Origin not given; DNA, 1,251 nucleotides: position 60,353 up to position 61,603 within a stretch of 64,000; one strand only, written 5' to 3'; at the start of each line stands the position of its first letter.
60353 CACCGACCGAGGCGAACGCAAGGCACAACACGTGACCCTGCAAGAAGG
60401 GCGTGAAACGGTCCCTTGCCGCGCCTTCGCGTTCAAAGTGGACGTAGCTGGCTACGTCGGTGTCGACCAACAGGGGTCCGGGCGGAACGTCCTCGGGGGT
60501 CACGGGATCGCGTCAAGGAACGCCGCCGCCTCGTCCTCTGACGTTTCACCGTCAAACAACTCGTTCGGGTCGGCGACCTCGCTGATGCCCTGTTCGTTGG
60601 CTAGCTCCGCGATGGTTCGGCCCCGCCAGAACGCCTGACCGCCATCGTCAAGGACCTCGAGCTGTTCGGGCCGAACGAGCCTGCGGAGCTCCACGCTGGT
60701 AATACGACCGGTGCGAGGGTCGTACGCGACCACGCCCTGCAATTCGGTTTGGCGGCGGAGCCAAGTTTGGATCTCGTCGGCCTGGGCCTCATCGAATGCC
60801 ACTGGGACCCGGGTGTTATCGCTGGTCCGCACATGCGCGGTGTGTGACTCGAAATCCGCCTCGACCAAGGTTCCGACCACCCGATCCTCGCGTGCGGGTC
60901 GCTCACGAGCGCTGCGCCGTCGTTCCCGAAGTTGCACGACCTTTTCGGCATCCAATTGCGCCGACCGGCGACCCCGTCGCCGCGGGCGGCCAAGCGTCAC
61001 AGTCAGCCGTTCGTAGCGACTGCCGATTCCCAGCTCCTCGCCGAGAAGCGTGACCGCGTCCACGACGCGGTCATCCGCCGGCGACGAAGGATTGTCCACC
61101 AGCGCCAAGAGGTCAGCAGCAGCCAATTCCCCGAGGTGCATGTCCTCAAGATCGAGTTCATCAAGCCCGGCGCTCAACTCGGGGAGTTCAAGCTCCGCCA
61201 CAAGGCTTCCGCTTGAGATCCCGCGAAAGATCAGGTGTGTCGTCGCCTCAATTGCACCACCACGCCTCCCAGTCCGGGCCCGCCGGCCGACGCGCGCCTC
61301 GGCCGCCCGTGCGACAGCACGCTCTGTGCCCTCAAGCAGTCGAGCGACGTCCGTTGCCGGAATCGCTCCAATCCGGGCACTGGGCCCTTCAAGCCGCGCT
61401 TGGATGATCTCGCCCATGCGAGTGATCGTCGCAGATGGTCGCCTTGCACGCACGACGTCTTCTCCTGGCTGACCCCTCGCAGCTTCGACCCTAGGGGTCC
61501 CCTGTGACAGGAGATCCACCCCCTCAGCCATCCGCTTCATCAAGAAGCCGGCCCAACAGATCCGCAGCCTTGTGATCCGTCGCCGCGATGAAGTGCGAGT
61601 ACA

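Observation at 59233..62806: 3.6-kb integrase islet carrying a PIN toxin with an oversized multidomain partner: candidate new defence system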

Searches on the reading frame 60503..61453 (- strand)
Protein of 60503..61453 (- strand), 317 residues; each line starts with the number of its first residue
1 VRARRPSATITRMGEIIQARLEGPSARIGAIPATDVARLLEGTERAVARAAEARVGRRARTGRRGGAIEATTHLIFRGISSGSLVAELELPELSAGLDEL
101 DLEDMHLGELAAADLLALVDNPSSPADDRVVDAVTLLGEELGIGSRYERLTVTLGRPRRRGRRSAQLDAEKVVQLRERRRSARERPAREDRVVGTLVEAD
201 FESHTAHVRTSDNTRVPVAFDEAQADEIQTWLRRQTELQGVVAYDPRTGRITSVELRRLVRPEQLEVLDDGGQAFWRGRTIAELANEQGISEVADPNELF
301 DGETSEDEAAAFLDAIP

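Call 7: search_protein_families(library=pfam, proteins=[window:60503-61453:-], max_evalue=1)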
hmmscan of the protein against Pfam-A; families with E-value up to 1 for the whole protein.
window:60503-61453:- (317 aa): 1 family
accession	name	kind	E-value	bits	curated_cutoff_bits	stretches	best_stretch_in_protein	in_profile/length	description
PF17624.7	US30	-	0.042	13.3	27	1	134-188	172-225/282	Family of unknown function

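Call 8: search_protein_families(library=padloc, proteins=[window:60503-61453:-], max_evalue=1)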
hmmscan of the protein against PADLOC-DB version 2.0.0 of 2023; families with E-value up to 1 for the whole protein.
window:60503-61453:- (317 aa): 4 families
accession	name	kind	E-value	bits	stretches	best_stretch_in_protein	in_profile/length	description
PDLC04747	PDC-M63B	-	0.0014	16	1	10-83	57-130/309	-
PDLC04575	PDC-M32A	-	0.0023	15.1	1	184-255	170-245/375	-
PDLC04748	PDC-M63B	-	0.028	11.3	1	12-72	59-115/326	-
PDLC04574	PDC-M32A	-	0.039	10.8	1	165-245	153-237/376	-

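Call 9: search_protein_families(library=ncbifam, proteins=[window:60503-61453:-], max_evalue=1)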
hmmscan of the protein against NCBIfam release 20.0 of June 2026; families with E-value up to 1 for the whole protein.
window:60503-61453:- (317 aa): 1 family
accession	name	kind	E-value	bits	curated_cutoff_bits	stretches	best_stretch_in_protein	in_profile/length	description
NF040815.2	recomb_XerA_Arch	equivalog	0.2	11.2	220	1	198-261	138-201/263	site-specific tyrosine recombinase/integron integrase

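Call 10: find_homologous_proteins(query=window:60503-61453:-, max_evalue=0.001)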
Query window:60503-61453:- (317 aa): 43 proteins with E <= 0.001 among 8000 candidates.
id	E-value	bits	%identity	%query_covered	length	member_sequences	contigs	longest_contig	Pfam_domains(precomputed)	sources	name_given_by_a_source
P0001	7.0e-93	329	59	96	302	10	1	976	-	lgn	-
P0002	3.4e-92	327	56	96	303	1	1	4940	-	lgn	-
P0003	4.7e-92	327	57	96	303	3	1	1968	-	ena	-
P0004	6.8e-91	323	58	96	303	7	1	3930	-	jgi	jgi:hypothetical protein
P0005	1.4e-90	322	57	96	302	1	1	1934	-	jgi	-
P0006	7.7e-89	316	57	96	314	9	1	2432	-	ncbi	-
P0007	6.7e-88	313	56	96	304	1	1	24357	-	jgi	jgi:hypothetical protein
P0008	1.4e-87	312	57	96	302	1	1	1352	-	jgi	jgi:hypothetical protein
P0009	9.0e-87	309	57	96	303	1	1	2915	-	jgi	jgi:hypothetical protein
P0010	1.1e-85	306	55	95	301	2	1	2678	-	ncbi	-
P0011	1.1e-85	306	55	96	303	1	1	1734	-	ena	-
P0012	1.3e-85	306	56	96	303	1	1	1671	-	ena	-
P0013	6.5e-84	300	56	96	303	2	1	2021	-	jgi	jgi:hypothetical protein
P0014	1.9e-83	299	55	96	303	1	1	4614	-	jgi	jgi:hypothetical protein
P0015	1.6e-82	295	54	97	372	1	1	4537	-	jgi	jgi:hypothetical protein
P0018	1.1e-81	293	54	97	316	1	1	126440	-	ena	-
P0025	8.0e-58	214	46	97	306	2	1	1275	-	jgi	-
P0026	5.2e-57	212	43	96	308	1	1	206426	-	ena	-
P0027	7.1e-52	195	43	95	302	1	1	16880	-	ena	-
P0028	1.8e-50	190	42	95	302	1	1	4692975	-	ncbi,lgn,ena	-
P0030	6.9e-50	188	44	96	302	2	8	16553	-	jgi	jgi:hypothetical protein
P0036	4.3e-45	173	42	96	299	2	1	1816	-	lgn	-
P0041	1.6e-42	164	41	98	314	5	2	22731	-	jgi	-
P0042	3.1e-42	163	40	93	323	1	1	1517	-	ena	-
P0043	1.2e-38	151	37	97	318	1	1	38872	-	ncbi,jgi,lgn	jgi:hypothetical protein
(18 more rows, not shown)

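Call 11: find_encoding_contigs(protein=P0028, flank=6000, max_places=3)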
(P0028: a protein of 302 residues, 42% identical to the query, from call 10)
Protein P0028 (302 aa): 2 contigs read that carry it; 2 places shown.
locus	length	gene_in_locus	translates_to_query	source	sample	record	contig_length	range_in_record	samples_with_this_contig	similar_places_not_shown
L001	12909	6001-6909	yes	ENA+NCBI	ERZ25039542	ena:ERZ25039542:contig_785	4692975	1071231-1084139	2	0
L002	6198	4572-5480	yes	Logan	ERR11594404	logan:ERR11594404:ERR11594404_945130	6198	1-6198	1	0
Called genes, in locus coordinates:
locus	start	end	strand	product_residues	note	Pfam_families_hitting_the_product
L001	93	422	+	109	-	PF12728:HTH_17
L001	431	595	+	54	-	-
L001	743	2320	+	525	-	PF08706:D5_N, PF19263:DUF5906 (weak)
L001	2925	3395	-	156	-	PF21818:DUF6884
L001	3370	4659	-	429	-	-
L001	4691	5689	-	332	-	-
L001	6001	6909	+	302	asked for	-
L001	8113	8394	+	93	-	-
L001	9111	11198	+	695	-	-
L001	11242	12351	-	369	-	PF13676:TIR_2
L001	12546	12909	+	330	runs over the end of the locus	-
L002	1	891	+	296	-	?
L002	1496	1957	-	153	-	PF21818:DUF6884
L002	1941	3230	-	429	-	-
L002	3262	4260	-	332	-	-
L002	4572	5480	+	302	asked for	-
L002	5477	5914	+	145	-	PF01850:PIN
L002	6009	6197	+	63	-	?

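Call 12: find_encoding_contigs(protein=P0018, flank=6000, max_places=3)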
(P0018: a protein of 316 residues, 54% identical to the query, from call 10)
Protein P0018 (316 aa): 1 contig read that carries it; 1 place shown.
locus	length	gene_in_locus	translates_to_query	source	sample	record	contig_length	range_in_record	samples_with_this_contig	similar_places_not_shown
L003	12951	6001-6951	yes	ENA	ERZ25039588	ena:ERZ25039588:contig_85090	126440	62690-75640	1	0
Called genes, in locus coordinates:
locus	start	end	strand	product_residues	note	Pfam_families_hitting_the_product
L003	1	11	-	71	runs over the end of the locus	-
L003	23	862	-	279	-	-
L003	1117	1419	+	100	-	-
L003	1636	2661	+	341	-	-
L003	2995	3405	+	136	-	-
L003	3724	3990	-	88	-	-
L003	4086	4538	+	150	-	PF00589:Phage_integrase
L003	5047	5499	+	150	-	PF03793:PASTA (weak)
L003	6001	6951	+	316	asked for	-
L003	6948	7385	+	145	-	PF01850:PIN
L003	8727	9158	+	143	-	PF01909:NTP_transf_2, PF18765:Polbeta (weak)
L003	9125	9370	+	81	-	PF01934:HepT-like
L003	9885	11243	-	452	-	PF01019:G_glu_transpept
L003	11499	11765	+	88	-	-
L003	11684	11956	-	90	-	PF08031:BBE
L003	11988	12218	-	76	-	-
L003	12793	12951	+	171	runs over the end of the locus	-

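Call 13: find_encoding_contigs(protein=P0026, flank=6000, max_places=3)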
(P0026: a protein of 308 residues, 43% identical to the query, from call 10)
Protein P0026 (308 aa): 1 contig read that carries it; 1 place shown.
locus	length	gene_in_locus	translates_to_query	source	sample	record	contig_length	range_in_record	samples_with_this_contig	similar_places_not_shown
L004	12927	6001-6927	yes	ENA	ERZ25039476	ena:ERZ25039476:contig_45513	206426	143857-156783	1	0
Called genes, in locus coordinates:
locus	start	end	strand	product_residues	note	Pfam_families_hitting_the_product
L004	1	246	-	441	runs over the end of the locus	PF00821:PEPCK_GTP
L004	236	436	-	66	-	PF17297:PEPCK_N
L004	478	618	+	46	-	-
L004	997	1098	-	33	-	-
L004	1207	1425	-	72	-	PF00830:Ribosomal_L28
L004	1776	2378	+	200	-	PF02734:Dak2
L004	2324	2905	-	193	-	-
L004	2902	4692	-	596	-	-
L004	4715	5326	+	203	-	-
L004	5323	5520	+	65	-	PF19833:RecG_dom3_C (weak)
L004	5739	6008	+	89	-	-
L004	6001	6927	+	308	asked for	-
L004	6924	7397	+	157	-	PF01850:PIN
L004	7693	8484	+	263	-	-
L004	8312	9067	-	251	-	-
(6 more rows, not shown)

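Call 14: find_encoding_contigs(protein=P0043, flank=6000, max_places=3)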
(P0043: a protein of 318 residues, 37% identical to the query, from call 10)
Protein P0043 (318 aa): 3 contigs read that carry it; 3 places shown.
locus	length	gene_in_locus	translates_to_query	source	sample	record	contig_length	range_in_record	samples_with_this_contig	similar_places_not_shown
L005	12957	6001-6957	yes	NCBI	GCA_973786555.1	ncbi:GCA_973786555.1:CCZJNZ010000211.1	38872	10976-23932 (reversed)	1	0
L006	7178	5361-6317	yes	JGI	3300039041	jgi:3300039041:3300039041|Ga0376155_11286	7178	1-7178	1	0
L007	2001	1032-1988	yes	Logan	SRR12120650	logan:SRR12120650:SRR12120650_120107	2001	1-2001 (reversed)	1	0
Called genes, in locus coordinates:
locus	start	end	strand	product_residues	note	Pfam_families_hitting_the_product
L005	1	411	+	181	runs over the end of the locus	-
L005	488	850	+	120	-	-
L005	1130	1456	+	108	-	-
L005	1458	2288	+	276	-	PF00296:Bac_luciferase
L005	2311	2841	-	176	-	PF13302:Acetyltransf_3, PF00583:Acetyltransf_1 (weak)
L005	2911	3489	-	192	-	PF04229:GrpB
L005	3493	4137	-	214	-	-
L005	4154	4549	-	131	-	PF13577:SnoaL_4 (faint), PF07366:SnoaL (weak), PF07858:LEH, PF12680:SnoaL_2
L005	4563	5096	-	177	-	PF00583:Acetyltransf_1, PF13673:Acetyltransf_10, PF13508:Acetyltransf_7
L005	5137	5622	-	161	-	PF00293:NUDIX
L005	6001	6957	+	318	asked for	-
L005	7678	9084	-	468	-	PF00561:Abhydrolase_1, PF08386:Abhydrolase_4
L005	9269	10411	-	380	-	PF13177:DNA_pol3_delta2, PF00004:AAA (faint)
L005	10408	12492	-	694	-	PF05977:MFS_3, PF07690:MFS_1, PF02223:Thymidylate_kin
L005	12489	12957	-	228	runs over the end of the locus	PF02517:Rce1-like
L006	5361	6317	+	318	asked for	-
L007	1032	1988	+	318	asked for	-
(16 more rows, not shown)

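Call 18: search_solved_structures(query=A1, max_evalue=10, show_alignments=2)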
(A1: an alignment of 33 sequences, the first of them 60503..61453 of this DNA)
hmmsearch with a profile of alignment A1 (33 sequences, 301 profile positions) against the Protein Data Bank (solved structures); distinct sequences matched with E-value up to 10: 10.
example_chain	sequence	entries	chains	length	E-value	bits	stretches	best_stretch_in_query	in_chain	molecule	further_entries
6rxt_Cl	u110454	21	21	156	0.15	14.5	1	101-164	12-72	Putative ribosomal protein | Rps18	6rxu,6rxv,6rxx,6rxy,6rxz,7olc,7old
6ojj_A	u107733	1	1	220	0.2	14.1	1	233-286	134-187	Autophagy-related protein 3,Autophagy-related protein 3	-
4gsl_C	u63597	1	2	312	0.34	13.3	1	233-286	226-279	Autophagy-related protein 3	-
2dyt_A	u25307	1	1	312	0.35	13.3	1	233-286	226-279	Autophagy-related protein 3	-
4v3p_SM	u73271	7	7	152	0.43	13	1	103-168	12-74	40S ribosomal protein S18 | 40S ribosomal protein S13 | 40S ribosomal protein uS13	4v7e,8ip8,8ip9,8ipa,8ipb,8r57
8jiw_BS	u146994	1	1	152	0.46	12.9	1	104-168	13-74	40S ribosomal protein S18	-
8b6l_G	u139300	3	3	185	0.6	12.5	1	114-189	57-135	Translocon-associated protein subunit gamma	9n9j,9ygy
8bf9_G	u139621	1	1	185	0.66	12.4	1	114-188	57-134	Translocon-associated protein subunit gamma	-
8b5l_t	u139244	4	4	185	0.66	12.4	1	114-188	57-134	Signal sequence receptor subunit 3 | Translocon-associated protein subunit gamma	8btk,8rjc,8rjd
7r81_T2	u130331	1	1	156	1.9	10.9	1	102-165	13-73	40S ribosomal protein S18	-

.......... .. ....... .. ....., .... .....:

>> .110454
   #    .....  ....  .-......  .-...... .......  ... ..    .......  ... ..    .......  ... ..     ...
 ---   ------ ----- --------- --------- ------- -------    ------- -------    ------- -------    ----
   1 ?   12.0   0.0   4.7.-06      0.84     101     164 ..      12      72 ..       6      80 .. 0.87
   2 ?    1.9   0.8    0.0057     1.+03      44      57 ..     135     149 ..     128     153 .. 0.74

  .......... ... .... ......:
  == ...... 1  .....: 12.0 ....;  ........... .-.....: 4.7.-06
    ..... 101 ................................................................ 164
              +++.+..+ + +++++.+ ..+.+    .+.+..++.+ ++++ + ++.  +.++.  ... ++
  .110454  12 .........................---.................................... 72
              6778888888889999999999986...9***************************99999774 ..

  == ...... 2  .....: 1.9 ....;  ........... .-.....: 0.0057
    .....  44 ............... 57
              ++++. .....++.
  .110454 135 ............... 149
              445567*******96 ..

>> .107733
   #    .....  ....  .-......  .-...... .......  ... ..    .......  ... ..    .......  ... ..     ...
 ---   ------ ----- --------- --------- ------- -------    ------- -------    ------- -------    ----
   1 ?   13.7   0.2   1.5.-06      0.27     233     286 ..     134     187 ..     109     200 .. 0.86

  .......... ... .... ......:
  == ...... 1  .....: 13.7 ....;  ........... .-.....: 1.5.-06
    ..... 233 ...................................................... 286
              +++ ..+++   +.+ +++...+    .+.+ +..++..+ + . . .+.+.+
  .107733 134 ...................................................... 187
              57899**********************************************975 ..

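Call 22: search_protein_families(library=phrogs, proteins=[window:60503-61417:-], max_evalue=0.1)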
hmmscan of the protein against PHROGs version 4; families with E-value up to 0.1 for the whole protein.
window:60503-61417:- (305 aa): 0 families

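Call 24: predict_structure(alignment_id=A1)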
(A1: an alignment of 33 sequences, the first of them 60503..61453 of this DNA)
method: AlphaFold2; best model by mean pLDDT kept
length: 317 residues; sequences in the alignment: 33
mean_pLDDT: 85.6   pTM: 0.68
mean pLDDT of the five models: 85.6, 84.3, 83.1, 83.0, 82.5
residues with pLDDT >= 90: 186; 70-90: 80; 50-70: 34; < 50: 17
segments of 3 or more residues with pLDDT < 50: 1-3, 268-278
pLDDT, mean of each block of 10 residues (from residue 1): 48 88 92 95 96 84 81 92 84 73 86 97 95 97 98 92 96 96 85 96 98 95 97 95 87 96 57 49 75 68 75 69
secondary structure, 60 per line:
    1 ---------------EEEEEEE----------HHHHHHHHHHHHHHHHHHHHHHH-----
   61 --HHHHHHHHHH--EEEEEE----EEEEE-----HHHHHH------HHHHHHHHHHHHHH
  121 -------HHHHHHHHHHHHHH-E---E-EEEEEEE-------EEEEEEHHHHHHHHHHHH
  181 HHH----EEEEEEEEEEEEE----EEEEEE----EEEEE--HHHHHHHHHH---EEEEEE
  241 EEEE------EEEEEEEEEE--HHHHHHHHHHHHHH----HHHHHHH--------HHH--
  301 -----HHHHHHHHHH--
elements in order: E16-22 H33-55 H63-72 E75-80 E85-89 H95-100 H107-120 H128-141 E149-155 E163-168 H169-183 E188-200 E205-210 E215-219 H222-231 E235-244 E251-260 H263-276 H281-287 H306-315

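Call 27: fold_search(model_id=the predicted structure, library=pdb)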
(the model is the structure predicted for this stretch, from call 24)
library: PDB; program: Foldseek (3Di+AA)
matches with E <= 10: 224; with E <= 0.001: 0
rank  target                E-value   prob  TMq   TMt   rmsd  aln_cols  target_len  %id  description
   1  9hvd_K                5.7e-03  0.96  0.17  0.26  13.9       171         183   19  Native human P-eIF2-eIF2B complex (released 2025-11-19)
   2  4bts_A0               6.0e-03  0.99  0.18  0.44   7.8        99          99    9  THE CRYSTAL STRUCTURE OF THE EUKARYOTIC 40S RIBOSOMAL SUBUNIT IN COMPLEX WITH EIF1 AND EIF1A (released 2013-07-17)
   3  4ql5_A                8.0e-03  1.00  0.17  0.61   4.3        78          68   10  Crystal structure of translation initiation factor IF-1 from Streptococcus pneumoniae TIGR4 (released 2014-07-02)
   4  3i4o_A                1.0e-02  0.99  0.15  0.50   4.9        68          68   10  Crystal Structure of Translation Initiation Factor 1 from Mycobacterium tuberculosis (released 2010-02-23)
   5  4ql5_B                1.1e-02  1.00  0.16  0.59   4.5        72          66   10  Crystal structure of translation initiation factor IF-1 from Streptococcus pneumoniae TIGR4 (released 2014-07-02)
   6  2oqk                  1.1e-02  1.00  0.19  0.52   4.2        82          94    7  Crystal structure of putative Cryptosporidium parvum translation initiation factor eIF-1A (released 2007-02-13)
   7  6zxf_j                1.1e-02  0.98  0.19  0.42  13.3       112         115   12  Cryo-EM structure of a late human pre-40S ribosomal subunit - State G (released 2020-12-02)
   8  3i4o_B                1.2e-02  0.99  0.14  0.51   5.4        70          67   13  Crystal Structure of Translation Initiation Factor 1 from Mycobacterium tuberculosis (released 2010-02-23)
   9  4gop_A                1.3e-02  1.00  0.18  0.50   7.1        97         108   18  Structure and Conformational Change of a Replication Protein A Heterotrimer Bound to ssDNA (released 2012-11-28)
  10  4uer_0                1.4e-02  1.00  0.18  0.47   4.8        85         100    6  40S-eIF1-eIF1A-eIF3-eIF3j translation initiation complex from Lachancea kluyveri (released 2015-02-11)
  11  6zxg_j                1.6e-02  0.98  0.20  0.45  13.7       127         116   12  Cryo-EM structure of a late human pre-40S ribosomal subunit - State H1 (released 2020-12-02)
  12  9fco_I                1.7e-02  1.00  0.17  0.60   4.1        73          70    8  Structure of E. coli 30S-IF1-IF3-mRNA-Kasugamycin complex (released 2025-03-19)
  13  8bbz_AAA              2.0e-02  1.00  0.19  0.69   2.4        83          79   10  Crystal Structure of SilF (apo form) (released 2023-10-25)
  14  7zai_6                2.1e-02  0.99  0.19  0.50   5.6        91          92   16  Cryo-EM structure of a Pyrococcus abyssi 30S bound to Met-initiator tRNA, mRNA and aIF1A. (released 2022-07-13)
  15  6gsm_i                2.4e-02  0.99  0.18  0.47   5.2        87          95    7  Structure of a partial yeast 48S preinitiation complex in open conformation. (released 2019-07-31)
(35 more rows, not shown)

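Call 28: search_protein_representatives(alignment_id=A1)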
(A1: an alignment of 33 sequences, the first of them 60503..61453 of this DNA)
Query: 33 sequences, 301 profile positions. Proteins with E-value up to 0.001 (for the whole library): 781; up to 1e-10: 398; up to 1e-30: 167. The best 150 are listed.
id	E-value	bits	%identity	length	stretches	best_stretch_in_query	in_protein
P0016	1.4e-120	418.5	-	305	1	1-300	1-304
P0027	5.7e-109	380.4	-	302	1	3-300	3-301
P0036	5.8e-108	377.1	-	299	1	1-300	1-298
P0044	7.2e-106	370.2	-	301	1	2-300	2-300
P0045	5.7e-103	360.7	-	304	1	1-300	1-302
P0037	2.7e-102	358.5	-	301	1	1-300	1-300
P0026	6.9e-100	350.6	-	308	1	1-300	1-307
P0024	1.3e-98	346.4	-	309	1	2-300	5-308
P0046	5.5e-98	344.3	-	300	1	4-300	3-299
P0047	1.5e-97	342.9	-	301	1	1-300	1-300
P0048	1.9e-97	342.5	-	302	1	3-300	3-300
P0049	2.0e-97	342.5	-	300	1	4-300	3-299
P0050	1.2e-96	339.9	-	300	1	1-300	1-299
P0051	3.0e-96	338.6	-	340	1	1-300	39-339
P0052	4.0e-96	338.2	-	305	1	3-300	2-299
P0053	8.6e-96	337.1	-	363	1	1-300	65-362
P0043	1.2e-89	317.0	-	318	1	3-299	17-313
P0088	7.4e-82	291.4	-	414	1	3-297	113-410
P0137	8.0e-60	219.0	-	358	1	73-272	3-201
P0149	8.3e-55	202.6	-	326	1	3-250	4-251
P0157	9.2e-48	179.4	-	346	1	3-298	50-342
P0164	1.7e-45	172.0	-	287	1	3-218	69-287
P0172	1.0e-41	159.6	-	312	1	20-244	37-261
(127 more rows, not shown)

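Call 29: find_related_loci(query=A1, collection=genome_contigs, flank=6000)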
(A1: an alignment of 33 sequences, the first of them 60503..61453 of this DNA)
Query A1 (317 aa) in genome_contigs; peptide patterns used: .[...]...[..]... (x = any residue, [..] = any of these).
56 stretches matched a pattern; 18 encode a relative of the query (tblastn E <= 1e-3); 18 distinct loci.
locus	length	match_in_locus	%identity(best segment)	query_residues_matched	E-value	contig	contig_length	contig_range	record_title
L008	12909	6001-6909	56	12-316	2e-95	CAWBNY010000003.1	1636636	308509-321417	MAG: uncultured Acidimicrobiia bacterium isolate MFD01275.bin.1.25 genome assembly, contig: contig_2824, whole genome sh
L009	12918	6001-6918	54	9-316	2e-78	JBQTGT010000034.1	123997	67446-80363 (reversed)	MAG: Actinomycetota bacterium isolate SAR205 c_000000109754, whole genome shotgun sequence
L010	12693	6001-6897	41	13-316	4e-53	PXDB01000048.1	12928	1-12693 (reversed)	MAG: Nitriliruptoraceae bacterium isolate T3Sed10_318R1 T3-Sed10-C10728, whole genome shotgun sequence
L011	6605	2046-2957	42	4-308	2e-52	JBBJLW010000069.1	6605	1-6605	MAG: Gaiellaceae bacterium isolate RUP_SRG_48 NODE_35890_length_6605_cov_11.096031, whole genome shotgun sequence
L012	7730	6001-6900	39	13-313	1e-50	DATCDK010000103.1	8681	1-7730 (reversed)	MAG TPA_asm: Acidothermaceae bacterium isolate SMAG_U7724 k141_266276, whole genome shotgun sequence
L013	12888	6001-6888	41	17-316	9e-49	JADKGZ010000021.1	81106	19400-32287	MAG: Acidimicrobiaceae bacterium isolate Skiv_18-Q3-R9-52_BAT3C.106 tig00030872-10-807770, whole genome shotgun sequence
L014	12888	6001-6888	42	17-316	2e-47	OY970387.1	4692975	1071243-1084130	MAG: uncultured Acidimicrobiaceae bacterium isolate MFD05537.bin.c.3 genome assembly, chromosome: 1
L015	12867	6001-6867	43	21-316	1e-46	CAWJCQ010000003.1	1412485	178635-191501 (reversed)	MAG: uncultured Acidimicrobiia bacterium isolate MFD04944.bin.1.304 genome assembly, contig: contig_19127, whole genome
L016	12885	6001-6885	40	17-313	9e-46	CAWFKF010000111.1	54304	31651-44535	MAG: uncultured Solirubrobacteraceae bacterium isolate MFD01872.bin.2.90 genome assembly, contig: contig_62455, whole ge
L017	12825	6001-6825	42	13-290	2e-45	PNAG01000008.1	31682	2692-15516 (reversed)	MAG: Candidatus Dormiibacterota bacterium isolate palsa_840 73.20110800_P1D.25_contig_21297, whole genome shotgun sequen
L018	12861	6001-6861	40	17-308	6e-45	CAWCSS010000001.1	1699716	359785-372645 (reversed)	MAG: uncultured Solirubrobacteraceae bacterium isolate MFD05442.bin.2.218 genome assembly, contig: contig_11847, whole g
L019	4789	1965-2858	40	17-316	9e-44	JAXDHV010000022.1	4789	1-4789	MAG: Solirubrobacteraceae bacterium isolate BP_532 scaffold_6436993, whole genome shotgun sequence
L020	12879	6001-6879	39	17-316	4e-43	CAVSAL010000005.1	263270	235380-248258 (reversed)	MAG: uncultured Actinomycetota bacterium isolate MFD05512.bin.2.49 genome assembly, contig: contig_23090, whole genome s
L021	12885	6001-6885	39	17-313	3e-43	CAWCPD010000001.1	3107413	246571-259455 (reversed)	MAG: uncultured Actinomycetota bacterium isolate MFD04944.bin.2.65 genome assembly, contig: contig_22741, whole genome s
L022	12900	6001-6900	36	16-316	9e-40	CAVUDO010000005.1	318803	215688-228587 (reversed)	MAG: uncultured Actinomycetota bacterium isolate MFD02840.bin.1.295 genome assembly, contig: contig_23142, whole genome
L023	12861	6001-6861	34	5-300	2e-29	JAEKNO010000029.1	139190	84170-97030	MAG: Candidatus Dormiibacter inghamiae isolate Mitchell_Peninsula_6 NODE_75_length_139190_cov_110.596061, whole genome s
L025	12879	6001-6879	32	17-316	3e-26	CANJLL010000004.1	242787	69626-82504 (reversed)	MAG: Chloroflexi bacterium isolate RH-23may17-645 genome assembly, contig: RH-23may17-C200, whole genome shotgun sequenc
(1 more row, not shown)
